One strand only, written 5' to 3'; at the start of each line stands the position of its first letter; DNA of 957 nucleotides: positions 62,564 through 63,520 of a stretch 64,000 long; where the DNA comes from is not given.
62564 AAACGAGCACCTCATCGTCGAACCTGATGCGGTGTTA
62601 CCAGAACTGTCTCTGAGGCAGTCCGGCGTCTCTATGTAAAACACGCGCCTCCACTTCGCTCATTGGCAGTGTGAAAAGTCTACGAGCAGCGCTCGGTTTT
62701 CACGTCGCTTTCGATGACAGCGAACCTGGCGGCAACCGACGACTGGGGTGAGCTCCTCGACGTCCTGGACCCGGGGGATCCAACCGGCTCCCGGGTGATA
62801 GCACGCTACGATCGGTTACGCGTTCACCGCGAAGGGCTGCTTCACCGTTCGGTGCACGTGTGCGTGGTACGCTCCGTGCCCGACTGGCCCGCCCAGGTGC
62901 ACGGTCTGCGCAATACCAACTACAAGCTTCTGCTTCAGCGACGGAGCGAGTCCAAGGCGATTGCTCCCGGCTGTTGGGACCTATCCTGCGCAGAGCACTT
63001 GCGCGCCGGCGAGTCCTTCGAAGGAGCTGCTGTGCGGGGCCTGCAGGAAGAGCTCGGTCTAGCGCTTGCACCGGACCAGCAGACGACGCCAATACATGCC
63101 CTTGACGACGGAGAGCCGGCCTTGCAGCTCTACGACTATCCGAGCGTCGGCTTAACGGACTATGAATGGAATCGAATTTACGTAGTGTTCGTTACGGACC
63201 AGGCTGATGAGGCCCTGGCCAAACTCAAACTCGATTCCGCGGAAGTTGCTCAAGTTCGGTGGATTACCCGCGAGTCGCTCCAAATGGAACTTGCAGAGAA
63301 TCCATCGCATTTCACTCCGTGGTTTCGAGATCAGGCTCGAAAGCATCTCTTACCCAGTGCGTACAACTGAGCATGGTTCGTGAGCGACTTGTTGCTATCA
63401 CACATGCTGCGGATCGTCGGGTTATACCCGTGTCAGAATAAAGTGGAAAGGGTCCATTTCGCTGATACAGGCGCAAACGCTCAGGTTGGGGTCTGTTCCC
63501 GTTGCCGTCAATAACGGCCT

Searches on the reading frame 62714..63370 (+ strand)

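Call 39: search_protein_families(library=pfam, proteins=[window:62714-63370:+])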
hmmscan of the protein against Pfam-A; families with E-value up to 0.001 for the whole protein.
window:62714-63370:+ (218 aa): 1 family
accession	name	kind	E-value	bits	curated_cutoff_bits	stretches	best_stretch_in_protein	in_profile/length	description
PF00293.34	NUDIX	-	4.9e-16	59.4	21.1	1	65-204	10-134/134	NUDIX domain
